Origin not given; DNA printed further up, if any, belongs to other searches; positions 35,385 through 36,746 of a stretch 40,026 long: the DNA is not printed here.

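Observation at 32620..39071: CN-hydrolase and NCS1-type permease translationally wedged between the Tat-alpha and its beta subunit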

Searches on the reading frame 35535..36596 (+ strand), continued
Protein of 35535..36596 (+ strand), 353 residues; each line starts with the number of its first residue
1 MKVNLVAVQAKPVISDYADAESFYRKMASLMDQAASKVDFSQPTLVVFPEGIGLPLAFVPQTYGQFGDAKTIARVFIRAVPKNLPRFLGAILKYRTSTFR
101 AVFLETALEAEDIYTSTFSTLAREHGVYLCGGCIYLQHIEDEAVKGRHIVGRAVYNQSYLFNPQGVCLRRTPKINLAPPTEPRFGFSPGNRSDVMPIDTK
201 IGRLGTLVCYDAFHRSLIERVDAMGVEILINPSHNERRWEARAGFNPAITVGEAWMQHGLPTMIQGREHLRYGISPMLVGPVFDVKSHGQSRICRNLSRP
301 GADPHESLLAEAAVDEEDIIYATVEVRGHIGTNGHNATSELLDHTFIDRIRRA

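Call 106: search_protein_families(library=pfam, proteins=[P0287, P0303, P0329, P0345, P0316, P0290, P0315, P0360, P0367, P0391], max_evalue=0.001)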
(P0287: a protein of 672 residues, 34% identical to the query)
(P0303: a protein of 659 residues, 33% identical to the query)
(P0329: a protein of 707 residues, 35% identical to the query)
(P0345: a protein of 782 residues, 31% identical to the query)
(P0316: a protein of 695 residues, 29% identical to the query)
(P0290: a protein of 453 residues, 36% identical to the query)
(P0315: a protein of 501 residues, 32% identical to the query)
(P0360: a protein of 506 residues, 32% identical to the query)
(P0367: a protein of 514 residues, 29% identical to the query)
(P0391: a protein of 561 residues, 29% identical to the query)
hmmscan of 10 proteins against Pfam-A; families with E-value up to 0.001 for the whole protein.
P0287 (672 aa): 3 families
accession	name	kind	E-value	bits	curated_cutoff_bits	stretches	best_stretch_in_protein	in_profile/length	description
PF01569.27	PAP2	-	4.2e-22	78.7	27.2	1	50-157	5-125/130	PAP2 superfamily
PF00795.27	CN_hydrolase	-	4.6e-11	43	23.2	1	451-626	64-224/256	Carbon-nitrogen hydrolase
PF14378.12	PAP2_3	-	7.3e-08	32.9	27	1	82-150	120-188/190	PAP2 superfamily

P0303 (659 aa): 3 families
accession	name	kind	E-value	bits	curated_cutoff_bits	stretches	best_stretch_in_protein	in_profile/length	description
PF00795.27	CN_hydrolase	-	2.2e-23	83.3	23.2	1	442-652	52-247/256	Carbon-nitrogen hydrolase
PF01569.27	PAP2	-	5.4e-17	62.2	27.2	1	48-158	3-126/130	PAP2 superfamily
PF14378.12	PAP2_3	-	1.1e-09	38.9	27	1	88-151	126-189/190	PAP2 superfamily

P0329 (707 aa): 0 families

P0345 (782 aa): 2 families
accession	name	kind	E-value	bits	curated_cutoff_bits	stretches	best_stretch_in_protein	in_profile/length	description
PF00795.27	CN_hydrolase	-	8e-09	35.6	23.2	1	229-333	86-187/256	Carbon-nitrogen hydrolase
PF02012.26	BNR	-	0.00059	19.9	27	0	576-586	2-12/12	BNR/Asp-box repeat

P0316 (695 aa): 1 family
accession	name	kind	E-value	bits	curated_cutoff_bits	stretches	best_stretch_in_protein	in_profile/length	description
PF00795.27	CN_hydrolase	-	3.6e-17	63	23.2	1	48-296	2-193/256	Carbon-nitrogen hydrolase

P0290 (453 aa): 2 families
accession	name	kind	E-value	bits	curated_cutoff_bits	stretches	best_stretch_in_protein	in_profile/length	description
PF00795.27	CN_hydrolase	-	8.1e-21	74.9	23.2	1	121-415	2-234/256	Carbon-nitrogen hydrolase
PF12832.13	MFS_1_like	-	0.00056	19.5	25.2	1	12-56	2-46/373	MFS_1 like family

P0315 (501 aa): 3 families
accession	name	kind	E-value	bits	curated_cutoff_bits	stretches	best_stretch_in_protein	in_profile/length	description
PF22633.2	F5_F8_type_C_2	-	1.9e-22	80.1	27.8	1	395-479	1-91/91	NedA-like, galactose-binding domain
PF00754.31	F5_F8_type_C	-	1e-21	77.8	28.2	1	381-488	2-119/127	F5/8 type C domain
PF00795.27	CN_hydrolase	-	2.6e-16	60.1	23.2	1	131-279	46-185/256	Carbon-nitrogen hydrolase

P0360 (506 aa): 1 family
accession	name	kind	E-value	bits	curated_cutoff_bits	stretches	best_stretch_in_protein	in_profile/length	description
PF00795.27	CN_hydrolase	-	1.1e-10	41.7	23.2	1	232-368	62-177/256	Carbon-nitrogen hydrolase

P0367 (514 aa): 1 family
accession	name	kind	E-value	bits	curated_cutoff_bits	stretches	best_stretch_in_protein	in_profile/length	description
PF00795.27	CN_hydrolase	-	4.9e-08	33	23.2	1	143-367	1-171/256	Carbon-nitrogen hydrolase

P0391 (561 aa): 3 families
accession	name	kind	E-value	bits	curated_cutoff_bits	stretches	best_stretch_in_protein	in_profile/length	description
PF01427.22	Peptidase_M15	-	3.2e-30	105.9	27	1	393-550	13-187/199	D-ala-D-ala dipeptidase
PF00795.27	CN_hydrolase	-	3.7e-12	46.6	23.2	1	149-293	49-188/256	Carbon-nitrogen hydrolase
PF02557.22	VanY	-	8.4e-05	22.8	25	1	426-545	10-127/132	D-alanyl-D-alanine carboxypeptidase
